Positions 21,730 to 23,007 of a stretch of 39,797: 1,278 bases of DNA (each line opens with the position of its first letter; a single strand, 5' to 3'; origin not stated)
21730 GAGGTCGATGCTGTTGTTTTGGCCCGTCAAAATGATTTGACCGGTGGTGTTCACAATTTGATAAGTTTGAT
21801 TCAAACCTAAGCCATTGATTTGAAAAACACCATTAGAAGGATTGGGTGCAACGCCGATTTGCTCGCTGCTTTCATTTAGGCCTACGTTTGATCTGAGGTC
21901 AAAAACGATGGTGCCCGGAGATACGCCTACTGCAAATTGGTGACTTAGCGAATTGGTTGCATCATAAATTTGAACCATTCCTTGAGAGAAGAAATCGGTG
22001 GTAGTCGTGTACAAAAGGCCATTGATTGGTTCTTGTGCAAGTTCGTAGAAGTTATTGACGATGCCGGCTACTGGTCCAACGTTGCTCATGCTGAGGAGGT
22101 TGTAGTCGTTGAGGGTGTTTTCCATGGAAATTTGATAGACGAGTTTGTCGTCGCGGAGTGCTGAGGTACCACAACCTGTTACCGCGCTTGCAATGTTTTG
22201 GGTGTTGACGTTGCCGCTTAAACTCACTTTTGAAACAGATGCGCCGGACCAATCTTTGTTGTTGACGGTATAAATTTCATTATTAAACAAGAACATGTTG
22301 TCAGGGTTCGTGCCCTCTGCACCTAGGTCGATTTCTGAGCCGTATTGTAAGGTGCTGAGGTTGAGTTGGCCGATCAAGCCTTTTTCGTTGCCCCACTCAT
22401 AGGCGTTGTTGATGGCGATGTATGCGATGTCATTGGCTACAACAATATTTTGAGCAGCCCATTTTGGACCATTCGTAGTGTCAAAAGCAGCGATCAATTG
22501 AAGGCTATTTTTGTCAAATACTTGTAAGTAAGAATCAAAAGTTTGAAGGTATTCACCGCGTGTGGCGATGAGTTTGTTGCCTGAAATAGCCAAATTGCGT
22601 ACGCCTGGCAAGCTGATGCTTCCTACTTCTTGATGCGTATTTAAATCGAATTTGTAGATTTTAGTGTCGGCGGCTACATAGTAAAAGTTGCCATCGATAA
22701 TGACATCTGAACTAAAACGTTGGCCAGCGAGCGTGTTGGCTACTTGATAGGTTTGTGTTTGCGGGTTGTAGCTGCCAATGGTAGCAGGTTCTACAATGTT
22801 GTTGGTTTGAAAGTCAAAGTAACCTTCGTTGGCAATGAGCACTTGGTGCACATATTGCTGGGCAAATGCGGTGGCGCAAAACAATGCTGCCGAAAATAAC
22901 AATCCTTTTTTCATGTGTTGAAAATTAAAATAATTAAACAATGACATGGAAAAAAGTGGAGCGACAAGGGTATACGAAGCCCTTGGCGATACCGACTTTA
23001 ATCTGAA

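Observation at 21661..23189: Cobalamin riboswitch controls a stand-alone T9SS-secreted beta-propeller protein, a candidate extracellular corrinoid-capture protein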

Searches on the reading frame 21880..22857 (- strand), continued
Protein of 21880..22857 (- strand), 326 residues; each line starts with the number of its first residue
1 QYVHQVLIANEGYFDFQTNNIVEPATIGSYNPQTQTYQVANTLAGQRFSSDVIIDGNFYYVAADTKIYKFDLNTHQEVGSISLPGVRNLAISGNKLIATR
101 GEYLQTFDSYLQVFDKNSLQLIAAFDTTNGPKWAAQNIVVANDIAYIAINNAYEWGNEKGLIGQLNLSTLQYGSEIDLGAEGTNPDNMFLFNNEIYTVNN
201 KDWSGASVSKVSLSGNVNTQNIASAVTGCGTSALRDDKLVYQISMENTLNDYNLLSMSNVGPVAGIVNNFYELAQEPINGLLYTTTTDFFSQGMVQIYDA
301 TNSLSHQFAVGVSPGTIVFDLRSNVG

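Call 74: search_protein_families(library=ncbifam, proteins=[L086:11330-12463:+, L086:12460-13485:+, L086:13485-14264:+, L087:11495-12628:+, L092:11305-11745:+, L092:7633-9489:-], max_evalue=0.00001)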
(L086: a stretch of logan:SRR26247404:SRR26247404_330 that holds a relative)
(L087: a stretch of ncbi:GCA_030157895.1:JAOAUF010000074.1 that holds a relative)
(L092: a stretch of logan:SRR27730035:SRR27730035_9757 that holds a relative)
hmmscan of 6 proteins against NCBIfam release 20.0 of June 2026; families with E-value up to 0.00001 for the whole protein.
L086:11330-12463:+ (377 aa): 1 family
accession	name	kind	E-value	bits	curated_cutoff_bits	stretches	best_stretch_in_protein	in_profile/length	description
TIGR03659.1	IsdE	equivalog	6.9e-08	32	298.65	1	132-332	73-270/292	heme ABC transporter substrate-binding protein IsdE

L086:12460-13485:+ (341 aa): 16 families
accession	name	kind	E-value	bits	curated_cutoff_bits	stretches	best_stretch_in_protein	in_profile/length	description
NF003001.0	PRK03784.1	equivalog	8.3e-60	202.7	334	1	14-336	23-330/332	vitamin B12 ABC transporter permease BtuC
NF007081.0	PRK09535.1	equivalog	4.4e-48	164.4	461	1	45-333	81-360/366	vitamin B12 ABC transporter permease BtuC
NF007299.0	PRK09777.1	equivalog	1.7e-45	155.7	406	1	10-335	6-318/318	Fe(3+) dicitrate ABC transporter permease subunit FecD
NF007872.0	PRK10577.2-3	equivalog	1.8e-44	152.2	727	1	41-334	44-331/676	Fe(3+)-hydroxamate ABC transporter permease FhuB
NF007871.0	PRK10577.2-2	equivalog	2.4e-44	152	899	2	105-334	103-331/679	Fe(3+)-hydroxamate ABC transporter permease FhuB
NF008407.0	PRK11228.1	equivalog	3.7e-44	151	396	1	18-332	17-327/330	iron-dicitrate ABC transporter permease FecC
NF007866.0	PRK10577.1-2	equivalog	3e-43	148.1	554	1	51-335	387-664/666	Fe(3+)-hydroxamate ABC transporter permease FhuB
NF007760.0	PRK10441.1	equivalog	9.3e-43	146.6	428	1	14-335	15-330/335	Fe(3+)-siderophore ABC transporter permease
NF007867.0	PRK10577.1-3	subfamily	1.1e-42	146.3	849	2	12-302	40-328/710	Fe(3+)-hydroxamate ABC transporter permease FhuB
TIGR03869.1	F420-0_ABCperm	hypoth_equivalog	8.5e-38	130.4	437.35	1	16-336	8-323/325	putative F420-0 ABC transporter permease subunit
NF007869.0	PRK10577.1-6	equivalog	3.1e-37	128.4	954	1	16-334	387-694/703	Fe(3+)-hydroxamate ABC transporter permease FhuB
NF007759.0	PRK10440.1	equivalog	3.7e-37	128.3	422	1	17-334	19-326/330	iron-enterobactin ABC transporter permease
NF007870.0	PRK10577.2-1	equivalog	7.8e-36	123.9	1355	1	13-336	17-332/678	Fe(3+)-hydroxamate ABC transporter permease FhuB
NF007873.0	PRK10577.2-4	equivalog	8.3e-34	117.3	1012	2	105-331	77-298/646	Fe(3+)-hydroxamate ABC transporter permease FhuB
NF007868.0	PRK10577.1-5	equivalog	4.5e-28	98.1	943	1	55-333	392-663/666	Fe(3+)-hydroxamate ABC transporter permease FhuB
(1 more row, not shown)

L086:13485-14264:+ (259 aa): 186 families (the best 25 are shown)
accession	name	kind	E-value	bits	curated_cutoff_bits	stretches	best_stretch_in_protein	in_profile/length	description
NF008409.0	PRK11231.1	equivalog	8.3e-46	156.4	375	1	8-241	4-235/255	Fe(3+) dicitrate ABC transporter ATP-binding protein FecE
NF010068.0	PRK13548.1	equivalog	2.6e-45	154.5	261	1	6-243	5-242/261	heme ABC transporter ATP-binding protein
NF007082.0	PRK09536.1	equivalog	2e-43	149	537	1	5-241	2-236/402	corrinoid ABC transporter ATPase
TIGR03873.1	F420-0_ABC_ATP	hypoth_equivalog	7e-40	136.9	372.4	1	11-239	6-232/256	putative F420-0 ABC transporter ATP-binding protein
NF007863.0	PRK10575.1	equivalog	1.3e-38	132.8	433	1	8-236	13-240/265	Fe3+-hydroxamate ABC transporter ATP-binding protein FhuC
TIGR02315.1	ABC_phnC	equivalog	5.8e-37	127.4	266.1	1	7-232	2-234/243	phosphonate ABC transporter ATP-binding protein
NF052485.1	sider_ATP_EitC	equivalog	2e-36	125.7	485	1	8-241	4-232/251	siderophore ABC transporter ATP-binding protein EitC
TIGR03608.1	L_ocin_972_ABC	subfamily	5.6e-35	120.7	254.85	1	11-208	3-198/206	putative bacteriocin export ABC transporter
NF008364.0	PRK11160.1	equivalog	3.2e-34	118.5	630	1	6-234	338-564/575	heme ABC transporter ATP-binding protein/permease CydC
TIGR02868.1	CydC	equivalog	4e-34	118.2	329.05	1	5-203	333-529/530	thiol reductant ABC exporter subunit CydC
TIGR03864.1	PQQ_ABC_ATP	hypoth_equivalog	1.7e-33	116.1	302.25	1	6-233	1-221/236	ABC transporter, ATP-binding subunit, PQQ-dependent alcohol dehydrogenase system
NF007606.0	PRK10253.1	equivalog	4.2e-33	114.9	497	1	11-233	12-233/266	iron-enterobactin ABC transporter ATP-binding protein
TIGR04520.1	ECF_ATPase_1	equivalog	5.8e-33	114.5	315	1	7-234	1-226/269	energy-coupling factor transporter ATPase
NF040873.1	AztA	equivalog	1e-32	113.3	220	1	15-216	1-190/191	zinc ABC transporter ATP-binding protein AztA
NF002981.0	PRK03695.1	equivalog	8.6e-32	110.5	281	1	24-241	18-234/253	vitamin B12 ABC transporter ATP-binding protein BtuD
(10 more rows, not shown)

L087:11495-12628:+ (377 aa): 1 family
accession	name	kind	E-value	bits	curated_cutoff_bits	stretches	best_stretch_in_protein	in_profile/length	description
TIGR03659.1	IsdE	equivalog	8e-08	31.8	298.65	1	134-286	75-220/292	heme ABC transporter substrate-binding protein IsdE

L092:11305-11745:+ (146 aa): 0 families

L092:7633-9489:- (618 aa): 0 families

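Call 75: list_cluster_members(proteins=[P0142, P0395, P0410, P0391, P0432, P0423, P0135, P0393, P0415, P0427])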
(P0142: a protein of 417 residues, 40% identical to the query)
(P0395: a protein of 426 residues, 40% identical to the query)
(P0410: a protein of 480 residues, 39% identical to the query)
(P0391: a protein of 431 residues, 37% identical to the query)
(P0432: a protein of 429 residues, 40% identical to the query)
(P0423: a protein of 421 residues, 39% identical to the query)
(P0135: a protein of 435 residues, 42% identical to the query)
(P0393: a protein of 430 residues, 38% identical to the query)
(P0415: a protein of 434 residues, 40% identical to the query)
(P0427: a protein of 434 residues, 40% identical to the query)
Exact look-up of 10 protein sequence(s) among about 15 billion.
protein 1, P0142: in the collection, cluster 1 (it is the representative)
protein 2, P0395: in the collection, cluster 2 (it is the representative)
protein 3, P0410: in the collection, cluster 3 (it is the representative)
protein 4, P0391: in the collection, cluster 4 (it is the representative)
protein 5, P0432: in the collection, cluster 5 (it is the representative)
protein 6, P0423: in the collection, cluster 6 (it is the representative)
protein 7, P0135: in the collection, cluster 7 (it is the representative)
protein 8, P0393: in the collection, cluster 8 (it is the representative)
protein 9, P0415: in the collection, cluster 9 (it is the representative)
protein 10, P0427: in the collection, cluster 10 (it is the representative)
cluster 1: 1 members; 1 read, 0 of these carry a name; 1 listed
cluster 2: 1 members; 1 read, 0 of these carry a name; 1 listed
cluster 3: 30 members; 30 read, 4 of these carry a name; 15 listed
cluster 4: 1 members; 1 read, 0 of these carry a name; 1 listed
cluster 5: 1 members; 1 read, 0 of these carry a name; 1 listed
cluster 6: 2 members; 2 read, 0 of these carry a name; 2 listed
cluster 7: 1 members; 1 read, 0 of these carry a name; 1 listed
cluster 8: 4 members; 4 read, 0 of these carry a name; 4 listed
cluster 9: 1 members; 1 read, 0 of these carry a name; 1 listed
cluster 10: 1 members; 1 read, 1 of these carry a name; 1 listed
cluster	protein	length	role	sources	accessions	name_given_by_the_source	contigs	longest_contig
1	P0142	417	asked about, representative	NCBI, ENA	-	-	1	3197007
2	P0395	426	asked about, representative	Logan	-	-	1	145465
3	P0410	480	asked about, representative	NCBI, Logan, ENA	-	-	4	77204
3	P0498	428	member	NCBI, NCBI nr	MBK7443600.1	MAG: T9SS type A sorting domain-containing protein [Bacteroidetes bacterium] | T9SS type A sorting domain-containing protein [Bacteroidota bacterium]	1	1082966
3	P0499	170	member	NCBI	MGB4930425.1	MAG: hypothetical protein WBP43_10650, partial [Chitinophagales bacterium]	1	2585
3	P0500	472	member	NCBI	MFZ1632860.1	MAG: T9SS type A sorting domain-containing protein [Chitinophagales bacterium]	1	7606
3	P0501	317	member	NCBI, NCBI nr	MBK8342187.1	MAG: hypothetical protein IPL12_02000 [Bacteroidetes bacterium] | hypothetical protein [Bacteroidota bacterium]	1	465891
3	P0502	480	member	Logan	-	-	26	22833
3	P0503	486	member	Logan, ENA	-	-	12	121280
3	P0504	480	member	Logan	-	-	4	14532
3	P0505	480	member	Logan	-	-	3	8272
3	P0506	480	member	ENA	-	-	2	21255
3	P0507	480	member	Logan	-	-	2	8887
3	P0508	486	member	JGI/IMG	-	-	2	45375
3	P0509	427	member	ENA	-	-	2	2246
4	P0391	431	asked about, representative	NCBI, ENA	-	-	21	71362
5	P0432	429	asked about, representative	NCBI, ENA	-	-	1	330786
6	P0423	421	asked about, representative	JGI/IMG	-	-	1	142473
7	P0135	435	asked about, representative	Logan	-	-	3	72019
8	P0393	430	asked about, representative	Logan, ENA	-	-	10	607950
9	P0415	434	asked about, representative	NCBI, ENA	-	-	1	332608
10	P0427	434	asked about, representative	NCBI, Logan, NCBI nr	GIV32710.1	MAG: hypothetical protein KatS3mg031_0245 [Chitinophagales bacterium]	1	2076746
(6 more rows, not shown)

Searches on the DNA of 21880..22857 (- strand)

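Call 61: search_rna_families(sources=[L082, L083, L084, L085, L086, L087, L088], threshold=gathering)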
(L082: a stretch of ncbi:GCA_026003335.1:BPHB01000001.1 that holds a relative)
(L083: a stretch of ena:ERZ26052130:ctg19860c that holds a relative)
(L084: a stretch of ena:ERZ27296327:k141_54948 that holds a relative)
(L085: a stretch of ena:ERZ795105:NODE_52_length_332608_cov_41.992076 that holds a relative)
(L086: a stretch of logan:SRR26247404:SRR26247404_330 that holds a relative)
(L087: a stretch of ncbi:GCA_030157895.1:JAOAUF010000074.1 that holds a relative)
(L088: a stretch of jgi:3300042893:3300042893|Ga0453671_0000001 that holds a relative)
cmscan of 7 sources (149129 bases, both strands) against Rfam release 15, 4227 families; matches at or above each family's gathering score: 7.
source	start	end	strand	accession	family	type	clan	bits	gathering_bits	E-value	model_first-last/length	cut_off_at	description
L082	9706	9899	+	RF00174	Cobalamin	Cis-reg; riboswitch;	CL00101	106.4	31.5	2.9e-25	1-189/189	no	Cobalamin riboswitch aptamer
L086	9723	9909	+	RF00174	Cobalamin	Cis-reg; riboswitch;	CL00101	102.8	31.5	3e-24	1-189/189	no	Cobalamin riboswitch aptamer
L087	9855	10064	+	RF00174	Cobalamin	Cis-reg; riboswitch;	CL00101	100.7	31.5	1.2e-23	1-189/189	no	Cobalamin riboswitch aptamer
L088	9718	9895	+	RF00174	Cobalamin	Cis-reg; riboswitch;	CL00101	96.9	31.5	1.5e-22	1-189/189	no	Cobalamin riboswitch aptamer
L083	9752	9920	+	RF00174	Cobalamin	Cis-reg; riboswitch;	CL00101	94.2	31.5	9e-22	1-189/189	no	Cobalamin riboswitch aptamer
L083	26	99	-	RF00005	tRNA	Gene; tRNA;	CL00001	64.7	29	2.1e-11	1-71/71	no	tRNA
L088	9525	9593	-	RF03161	S15-Flavobacteria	Cis-reg; leader;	CL00121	52.7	46.5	0.00067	1-66/66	no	S15-Flavobacteria ribosomal protein leader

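Call 73: search_rna_families(sources=[L089, L090, L091, L092, L081], threshold=gathering)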
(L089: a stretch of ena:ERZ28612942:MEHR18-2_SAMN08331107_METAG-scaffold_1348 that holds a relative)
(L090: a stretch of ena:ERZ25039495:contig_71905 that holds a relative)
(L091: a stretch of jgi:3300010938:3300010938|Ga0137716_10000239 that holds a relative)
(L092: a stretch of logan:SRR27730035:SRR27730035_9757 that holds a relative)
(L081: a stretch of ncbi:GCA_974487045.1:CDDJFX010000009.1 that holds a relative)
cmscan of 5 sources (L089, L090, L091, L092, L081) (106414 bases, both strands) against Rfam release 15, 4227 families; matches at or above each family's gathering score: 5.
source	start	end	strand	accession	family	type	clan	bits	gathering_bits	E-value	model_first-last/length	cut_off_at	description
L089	9679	9865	+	RF00174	Cobalamin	Cis-reg; riboswitch;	CL00101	102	31.5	3.6e-24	1-189/189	no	Cobalamin riboswitch aptamer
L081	9726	9903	+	RF00174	Cobalamin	Cis-reg; riboswitch;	CL00101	100.4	31.5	1.1e-23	1-189/189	no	Cobalamin riboswitch aptamer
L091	9585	9844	+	RF00174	Cobalamin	Cis-reg; riboswitch;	CL00101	85.3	31.5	2.1e-19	1-189/189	no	Cobalamin riboswitch aptamer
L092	9608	9839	+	RF00174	Cobalamin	Cis-reg; riboswitch;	CL00101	83.2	31.5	8.6e-19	1-189/189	no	Cobalamin riboswitch aptamer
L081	7548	7615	-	RF03161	S15-Flavobacteria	Cis-reg; leader;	CL00121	62.3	46.5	6.9e-06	1-66/66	no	S15-Flavobacteria ribosomal protein leader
